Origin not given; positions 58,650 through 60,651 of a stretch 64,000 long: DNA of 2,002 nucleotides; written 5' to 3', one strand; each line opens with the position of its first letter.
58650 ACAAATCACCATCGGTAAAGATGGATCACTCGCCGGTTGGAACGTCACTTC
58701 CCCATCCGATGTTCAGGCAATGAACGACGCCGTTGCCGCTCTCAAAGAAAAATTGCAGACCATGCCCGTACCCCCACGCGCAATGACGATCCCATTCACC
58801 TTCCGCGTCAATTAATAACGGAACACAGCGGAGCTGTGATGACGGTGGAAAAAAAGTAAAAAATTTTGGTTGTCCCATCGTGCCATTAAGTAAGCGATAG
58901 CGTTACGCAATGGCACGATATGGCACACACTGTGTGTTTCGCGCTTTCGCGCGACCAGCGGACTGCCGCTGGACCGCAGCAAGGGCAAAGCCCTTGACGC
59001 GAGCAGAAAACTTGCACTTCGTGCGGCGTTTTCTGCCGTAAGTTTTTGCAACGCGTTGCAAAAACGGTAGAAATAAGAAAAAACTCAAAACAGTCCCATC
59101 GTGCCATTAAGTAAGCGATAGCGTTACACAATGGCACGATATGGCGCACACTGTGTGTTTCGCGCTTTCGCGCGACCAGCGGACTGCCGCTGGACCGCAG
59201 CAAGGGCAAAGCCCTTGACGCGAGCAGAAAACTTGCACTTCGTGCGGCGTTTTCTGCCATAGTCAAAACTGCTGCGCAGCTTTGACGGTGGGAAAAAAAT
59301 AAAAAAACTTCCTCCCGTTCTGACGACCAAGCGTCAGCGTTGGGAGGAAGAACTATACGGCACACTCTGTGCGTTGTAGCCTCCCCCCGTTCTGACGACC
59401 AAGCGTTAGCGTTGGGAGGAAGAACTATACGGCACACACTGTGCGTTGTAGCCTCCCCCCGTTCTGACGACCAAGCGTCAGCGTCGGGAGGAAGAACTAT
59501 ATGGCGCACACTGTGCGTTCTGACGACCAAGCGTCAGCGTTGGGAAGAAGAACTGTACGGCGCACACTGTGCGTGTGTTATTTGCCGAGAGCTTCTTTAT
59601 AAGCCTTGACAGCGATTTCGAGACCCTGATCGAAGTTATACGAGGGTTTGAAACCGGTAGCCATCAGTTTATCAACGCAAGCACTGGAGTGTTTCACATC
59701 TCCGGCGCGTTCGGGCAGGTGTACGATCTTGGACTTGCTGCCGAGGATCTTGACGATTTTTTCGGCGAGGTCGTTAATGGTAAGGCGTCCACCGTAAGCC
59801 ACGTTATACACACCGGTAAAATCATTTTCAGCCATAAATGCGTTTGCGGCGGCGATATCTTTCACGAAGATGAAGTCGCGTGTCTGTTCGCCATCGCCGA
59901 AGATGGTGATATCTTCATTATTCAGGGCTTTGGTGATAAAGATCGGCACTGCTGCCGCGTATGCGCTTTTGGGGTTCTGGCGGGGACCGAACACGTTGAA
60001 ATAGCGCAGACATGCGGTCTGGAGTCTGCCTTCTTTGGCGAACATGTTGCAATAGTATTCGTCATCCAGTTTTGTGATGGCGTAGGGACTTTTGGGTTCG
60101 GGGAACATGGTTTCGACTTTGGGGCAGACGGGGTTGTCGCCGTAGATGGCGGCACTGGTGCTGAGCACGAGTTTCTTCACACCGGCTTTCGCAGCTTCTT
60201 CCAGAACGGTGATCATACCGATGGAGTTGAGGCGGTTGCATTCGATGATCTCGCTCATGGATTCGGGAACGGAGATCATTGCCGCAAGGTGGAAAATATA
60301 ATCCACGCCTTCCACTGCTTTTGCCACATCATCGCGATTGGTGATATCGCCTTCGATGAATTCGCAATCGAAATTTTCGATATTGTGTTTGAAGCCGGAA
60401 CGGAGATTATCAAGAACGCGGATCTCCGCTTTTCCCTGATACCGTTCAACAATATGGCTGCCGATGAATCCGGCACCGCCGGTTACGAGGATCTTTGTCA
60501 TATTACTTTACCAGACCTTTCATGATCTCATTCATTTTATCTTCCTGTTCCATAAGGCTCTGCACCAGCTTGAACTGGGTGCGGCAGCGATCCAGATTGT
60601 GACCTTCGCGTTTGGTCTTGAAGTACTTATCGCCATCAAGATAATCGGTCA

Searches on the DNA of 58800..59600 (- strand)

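Call 26: search_rna_families(source=window, start=58800, end=59600, threshold=evalue, max_evalue=10)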
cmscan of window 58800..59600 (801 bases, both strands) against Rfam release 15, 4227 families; matches with E-value up to 10: 5.
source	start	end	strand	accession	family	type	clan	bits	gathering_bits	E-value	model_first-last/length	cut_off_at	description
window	59028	59076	+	RF04067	mir-4520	Gene; miRNA;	-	16.7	90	0.88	1-70/70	no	mir-4520 microRNA precursor family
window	59028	59074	+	RF03394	mir-2574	Gene; miRNA;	-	16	90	3.7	1-68/68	no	mir-2574 microRNA precursor family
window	59160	59287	-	RF03000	LOOT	Gene; sRNA;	-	15.7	46.4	2.6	1-121/121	no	LOOT RNA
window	59101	59137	-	RF03843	MIR2600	Gene; miRNA;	-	15.7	98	5.7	1-85/85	no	MIR2600 microRNA precursor family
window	58917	58978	-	RF00194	Rubella_3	Cis-reg;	-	14.9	35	4.8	1-68/68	no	Rubella virus 3' cis-acting element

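Call 83: search_rna_families(sources=[L034, L036, L041, L042], threshold=gathering)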
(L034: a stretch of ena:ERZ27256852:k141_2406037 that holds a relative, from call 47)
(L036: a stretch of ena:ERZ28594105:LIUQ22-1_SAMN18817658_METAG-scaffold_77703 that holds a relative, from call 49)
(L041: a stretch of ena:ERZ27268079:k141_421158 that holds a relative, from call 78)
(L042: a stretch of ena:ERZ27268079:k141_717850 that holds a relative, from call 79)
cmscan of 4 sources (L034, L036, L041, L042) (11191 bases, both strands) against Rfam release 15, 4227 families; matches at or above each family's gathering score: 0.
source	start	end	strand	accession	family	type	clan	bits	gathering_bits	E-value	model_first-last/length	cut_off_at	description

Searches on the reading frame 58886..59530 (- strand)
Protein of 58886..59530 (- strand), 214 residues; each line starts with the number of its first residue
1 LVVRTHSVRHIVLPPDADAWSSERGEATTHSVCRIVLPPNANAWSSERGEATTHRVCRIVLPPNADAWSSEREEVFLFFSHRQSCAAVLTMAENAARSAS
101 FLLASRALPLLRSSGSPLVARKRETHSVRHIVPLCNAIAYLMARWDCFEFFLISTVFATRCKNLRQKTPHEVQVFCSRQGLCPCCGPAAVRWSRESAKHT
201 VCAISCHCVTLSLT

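Call 45: search_protein_representatives(protein=window:58886-59530:-)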
Query: 214 residues. Proteins with E-value up to 0.001 (for the whole library): 15; up to 1e-10: 4; up to 1e-30: 0. The best 15 are listed.
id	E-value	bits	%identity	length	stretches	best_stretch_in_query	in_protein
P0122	9.8e-26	107.2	81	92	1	90-159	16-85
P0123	8.8e-12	61.6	56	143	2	53-124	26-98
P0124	4.9e-11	59.2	41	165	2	12-73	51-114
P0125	9.6e-11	58.2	61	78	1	64-127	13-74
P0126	2.2e-10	57.0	61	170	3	150-172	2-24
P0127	3.4e-10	56.4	24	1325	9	13-72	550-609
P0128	1.1e-08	51.5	56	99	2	52-119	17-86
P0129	1.6e-08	50.9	59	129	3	54-107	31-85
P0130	2.9e-08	50.1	47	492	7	25-57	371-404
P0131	3.7e-07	46.5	60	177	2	173-208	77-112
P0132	5.5e-05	39.4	36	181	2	29-127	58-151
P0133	8.6e-05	38.8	65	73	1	89-128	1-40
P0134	1.5e-04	38.0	61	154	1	156-205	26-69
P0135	5.9e-04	36.0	50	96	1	54-112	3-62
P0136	9.7e-04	35.3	40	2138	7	5-65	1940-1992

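Call 47: find_encoding_contigs(protein=P0129, flank=10000, max_places=10)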
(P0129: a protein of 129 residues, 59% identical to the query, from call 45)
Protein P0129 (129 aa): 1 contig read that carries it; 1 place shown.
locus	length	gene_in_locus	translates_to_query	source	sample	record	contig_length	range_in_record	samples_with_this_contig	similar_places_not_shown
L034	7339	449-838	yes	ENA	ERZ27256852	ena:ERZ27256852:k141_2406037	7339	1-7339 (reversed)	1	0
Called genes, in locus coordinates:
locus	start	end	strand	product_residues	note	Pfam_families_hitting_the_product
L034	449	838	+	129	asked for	-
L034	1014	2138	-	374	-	PF01408:GFO_IDH_MocA, PF02894:GFO_IDH_MocA_C, PF22725:GFO_IDH_MocA_C3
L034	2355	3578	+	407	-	PF01676:Metalloenzyme, PF10143:PhosphMutase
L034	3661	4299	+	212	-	-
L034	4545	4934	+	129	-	-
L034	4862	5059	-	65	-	-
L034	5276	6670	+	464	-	PF00202:Aminotran_3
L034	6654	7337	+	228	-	?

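Call 48: find_encoding_contigs(protein=P0134, flank=10000, max_places=10)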
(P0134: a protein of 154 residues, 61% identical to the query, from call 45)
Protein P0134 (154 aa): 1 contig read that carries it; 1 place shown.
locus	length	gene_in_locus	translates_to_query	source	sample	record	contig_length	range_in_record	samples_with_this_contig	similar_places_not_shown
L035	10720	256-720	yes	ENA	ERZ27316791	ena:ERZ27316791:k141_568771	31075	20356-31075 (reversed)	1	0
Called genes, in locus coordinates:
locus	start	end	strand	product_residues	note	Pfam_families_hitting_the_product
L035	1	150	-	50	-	?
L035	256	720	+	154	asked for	-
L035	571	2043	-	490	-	PF02838:Glyco_hydro_20b, PF00728:Glyco_hydro_20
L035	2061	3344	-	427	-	PF00579:tRNA-synt_1b, PF22421:SYY_C-terminal, PF01479:S4 (faint)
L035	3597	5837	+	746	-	PF00069:Pkinase, PF07714:PK_Tyr_Ser-Thr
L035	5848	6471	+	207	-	PF02163:Peptidase_M50 (weak)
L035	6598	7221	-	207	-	PF07638:Sigma70_ECF (weak), PF04542:Sigma70_r2, PF08281:Sigma70_r4_2, PF04545:Sigma70_r4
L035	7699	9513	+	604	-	PF13428:TPR_14 (faint), PF14559:TPR_19 (faint), PF07719:TPR_2 (faint)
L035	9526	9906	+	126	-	PF04342:DMT_6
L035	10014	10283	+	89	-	PF00312:Ribosomal_S15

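Call 49: find_encoding_contigs(protein=P0126, flank=10000, max_places=10)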
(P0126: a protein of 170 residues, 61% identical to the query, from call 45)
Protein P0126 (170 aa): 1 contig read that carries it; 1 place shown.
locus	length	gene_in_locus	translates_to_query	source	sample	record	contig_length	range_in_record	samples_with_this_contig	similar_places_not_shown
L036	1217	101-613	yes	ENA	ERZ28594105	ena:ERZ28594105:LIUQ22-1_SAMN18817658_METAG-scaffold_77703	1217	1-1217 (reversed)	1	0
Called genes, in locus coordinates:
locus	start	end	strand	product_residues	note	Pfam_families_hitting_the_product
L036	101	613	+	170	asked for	-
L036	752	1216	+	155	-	?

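Call 50: find_encoding_contigs(protein=P0132, flank=10000, max_places=10)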
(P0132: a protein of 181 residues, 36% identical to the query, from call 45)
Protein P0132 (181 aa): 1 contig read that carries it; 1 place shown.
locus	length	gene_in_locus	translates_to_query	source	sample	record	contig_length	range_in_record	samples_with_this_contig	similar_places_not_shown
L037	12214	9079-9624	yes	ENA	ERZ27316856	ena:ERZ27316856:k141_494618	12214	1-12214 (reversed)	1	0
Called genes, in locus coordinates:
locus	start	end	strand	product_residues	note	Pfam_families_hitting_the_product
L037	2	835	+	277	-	?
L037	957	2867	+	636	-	-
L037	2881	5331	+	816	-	-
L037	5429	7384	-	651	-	-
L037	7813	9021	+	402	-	-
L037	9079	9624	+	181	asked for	-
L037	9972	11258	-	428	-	PF13173:AAA_14, PF13635:DUF4143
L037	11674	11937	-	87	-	-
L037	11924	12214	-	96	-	?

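Call 78: find_encoding_contigs(protein=P0123, flank=10000, max_places=10)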
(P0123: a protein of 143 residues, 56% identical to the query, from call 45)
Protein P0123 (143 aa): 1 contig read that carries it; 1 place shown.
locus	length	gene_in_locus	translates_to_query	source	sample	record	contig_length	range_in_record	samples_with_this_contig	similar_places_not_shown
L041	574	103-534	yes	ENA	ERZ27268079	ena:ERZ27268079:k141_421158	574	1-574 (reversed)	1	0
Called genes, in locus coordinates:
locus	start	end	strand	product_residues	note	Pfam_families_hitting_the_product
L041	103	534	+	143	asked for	-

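Call 79: find_encoding_contigs(protein=P0133, flank=10000, max_places=10)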
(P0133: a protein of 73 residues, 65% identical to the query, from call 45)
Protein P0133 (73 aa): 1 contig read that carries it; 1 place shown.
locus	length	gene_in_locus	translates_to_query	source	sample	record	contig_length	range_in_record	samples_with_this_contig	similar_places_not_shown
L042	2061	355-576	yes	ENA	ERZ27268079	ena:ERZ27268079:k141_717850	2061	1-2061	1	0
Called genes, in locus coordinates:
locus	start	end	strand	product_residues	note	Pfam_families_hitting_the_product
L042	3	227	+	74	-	?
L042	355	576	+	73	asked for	-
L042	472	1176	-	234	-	PF01479:S4, PF00849:PseudoU_synth_2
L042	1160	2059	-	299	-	?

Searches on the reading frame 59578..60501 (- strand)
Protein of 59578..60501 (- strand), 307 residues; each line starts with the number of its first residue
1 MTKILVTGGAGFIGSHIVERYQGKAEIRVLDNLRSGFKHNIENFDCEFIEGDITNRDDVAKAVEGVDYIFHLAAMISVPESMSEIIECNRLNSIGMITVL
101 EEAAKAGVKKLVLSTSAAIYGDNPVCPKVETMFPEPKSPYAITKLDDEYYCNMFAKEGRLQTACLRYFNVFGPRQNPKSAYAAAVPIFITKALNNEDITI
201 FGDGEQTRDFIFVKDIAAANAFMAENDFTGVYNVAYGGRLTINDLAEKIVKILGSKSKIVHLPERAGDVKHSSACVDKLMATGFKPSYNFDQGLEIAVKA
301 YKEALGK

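Call 31: find_encoding_contigs(protein=window:59578-60501:-, flank=10000, max_places=10)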
Protein window:59578-60501:- (307 aa): 23 contigs read that carry it; 10 places shown.
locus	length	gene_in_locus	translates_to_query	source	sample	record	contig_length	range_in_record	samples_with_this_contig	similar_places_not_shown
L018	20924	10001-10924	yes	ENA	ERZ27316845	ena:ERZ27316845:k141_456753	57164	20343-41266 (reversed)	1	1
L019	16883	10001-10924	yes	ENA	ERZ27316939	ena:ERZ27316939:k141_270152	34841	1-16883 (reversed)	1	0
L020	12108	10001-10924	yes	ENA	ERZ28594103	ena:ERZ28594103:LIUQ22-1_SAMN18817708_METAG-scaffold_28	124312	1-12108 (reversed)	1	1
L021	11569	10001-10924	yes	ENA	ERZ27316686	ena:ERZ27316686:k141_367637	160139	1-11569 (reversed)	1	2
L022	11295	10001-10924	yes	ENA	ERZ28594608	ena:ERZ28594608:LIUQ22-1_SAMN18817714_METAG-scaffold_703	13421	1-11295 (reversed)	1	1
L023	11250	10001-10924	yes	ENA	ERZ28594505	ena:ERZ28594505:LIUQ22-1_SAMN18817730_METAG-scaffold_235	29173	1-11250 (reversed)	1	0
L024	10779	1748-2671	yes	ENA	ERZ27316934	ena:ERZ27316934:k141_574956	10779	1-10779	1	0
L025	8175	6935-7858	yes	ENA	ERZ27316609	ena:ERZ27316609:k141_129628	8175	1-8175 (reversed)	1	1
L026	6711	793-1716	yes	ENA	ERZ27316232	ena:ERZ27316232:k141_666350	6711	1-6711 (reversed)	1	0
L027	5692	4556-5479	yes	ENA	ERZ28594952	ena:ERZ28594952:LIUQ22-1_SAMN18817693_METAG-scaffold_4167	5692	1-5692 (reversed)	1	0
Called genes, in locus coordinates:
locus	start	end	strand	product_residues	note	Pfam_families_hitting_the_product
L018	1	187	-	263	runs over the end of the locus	PF01553:Acyltransferase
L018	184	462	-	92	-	PF00550:PP-binding (weak)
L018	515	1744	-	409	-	PF00109:ketoacyl-synt, PF00108:Thiolase_N (faint), PF02801:Ketoacyl-synt_C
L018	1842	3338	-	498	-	PF00890:FAD_binding_2 (faint), PF07992:Pyr_redox_2 (faint), PF12831:FAD_oxidored (weak), PF13450:NAD_binding_8, PF01593:Amino_oxidase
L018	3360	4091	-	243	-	PF00106:adh_short, PF08659:KR, PF13561:adh_short_C2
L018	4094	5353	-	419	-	PF00109:ketoacyl-synt, PF02801:Ketoacyl-synt_C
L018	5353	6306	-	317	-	PF20434:BD-FAE, PF07859:Abhydrolase_3, PF00326:Peptidase_S9 (faint)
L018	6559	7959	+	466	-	-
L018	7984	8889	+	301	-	PF00483:NTP_transferase (weak)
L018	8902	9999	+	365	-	PF01636:APH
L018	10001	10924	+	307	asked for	PF01073:3Beta_HSD, PF01370:Epimerase, PF02719:Polysacc_synt_2, PF04321:RmlD_sub_bind, PF05368:NmrA (faint), PF07993:NAD_binding_4 (faint), PF13460:NAD_binding_10, PF16363:GDP_Man_Dehyd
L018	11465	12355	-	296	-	PF13103:TonB_2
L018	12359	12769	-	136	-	PF02472:ExbD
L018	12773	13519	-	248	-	PF01618:MotA_ExbB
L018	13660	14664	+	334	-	PF00480:ROK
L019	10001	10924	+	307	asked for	PF01073:3Beta_HSD, PF01370:Epimerase, PF02719:Polysacc_synt_2, PF04321:RmlD_sub_bind, PF05368:NmrA (faint), PF07993:NAD_binding_4 (faint), PF13460:NAD_binding_10, PF16363:GDP_Man_Dehyd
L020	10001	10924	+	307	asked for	PF01073:3Beta_HSD, PF01370:Epimerase, PF02719:Polysacc_synt_2, PF04321:RmlD_sub_bind, PF05368:NmrA (faint), PF07993:NAD_binding_4 (faint), PF13460:NAD_binding_10, PF16363:GDP_Man_Dehyd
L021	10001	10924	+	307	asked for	PF01073:3Beta_HSD, PF01370:Epimerase, PF02719:Polysacc_synt_2, PF04321:RmlD_sub_bind, PF05368:NmrA (faint), PF07993:NAD_binding_4 (faint), PF13460:NAD_binding_10, PF16363:GDP_Man_Dehyd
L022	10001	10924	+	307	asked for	PF01073:3Beta_HSD, PF01370:Epimerase, PF02719:Polysacc_synt_2, PF04321:RmlD_sub_bind, PF05368:NmrA (faint), PF07993:NAD_binding_4 (faint), PF13460:NAD_binding_10, PF16363:GDP_Man_Dehyd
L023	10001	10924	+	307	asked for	PF01073:3Beta_HSD, PF01370:Epimerase, PF02719:Polysacc_synt_2, PF04321:RmlD_sub_bind, PF05368:NmrA (faint), PF07993:NAD_binding_4 (faint), PF13460:NAD_binding_10, PF16363:GDP_Man_Dehyd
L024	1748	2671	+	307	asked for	PF01073:3Beta_HSD, PF01370:Epimerase, PF02719:Polysacc_synt_2, PF04321:RmlD_sub_bind, PF05368:NmrA (faint), PF07993:NAD_binding_4 (faint), PF13460:NAD_binding_10, PF16363:GDP_Man_Dehyd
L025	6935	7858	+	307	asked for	PF01073:3Beta_HSD, PF01370:Epimerase, PF02719:Polysacc_synt_2, PF04321:RmlD_sub_bind, PF05368:NmrA (faint), PF07993:NAD_binding_4 (faint), PF13460:NAD_binding_10, PF16363:GDP_Man_Dehyd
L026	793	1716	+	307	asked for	PF01073:3Beta_HSD, PF01370:Epimerase, PF02719:Polysacc_synt_2, PF04321:RmlD_sub_bind, PF05368:NmrA (faint), PF07993:NAD_binding_4 (faint), PF13460:NAD_binding_10, PF16363:GDP_Man_Dehyd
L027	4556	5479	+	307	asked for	PF01073:3Beta_HSD, PF01370:Epimerase, PF02719:Polysacc_synt_2, PF04321:RmlD_sub_bind, PF05368:NmrA (faint), PF07993:NAD_binding_4 (faint), PF13460:NAD_binding_10, PF16363:GDP_Man_Dehyd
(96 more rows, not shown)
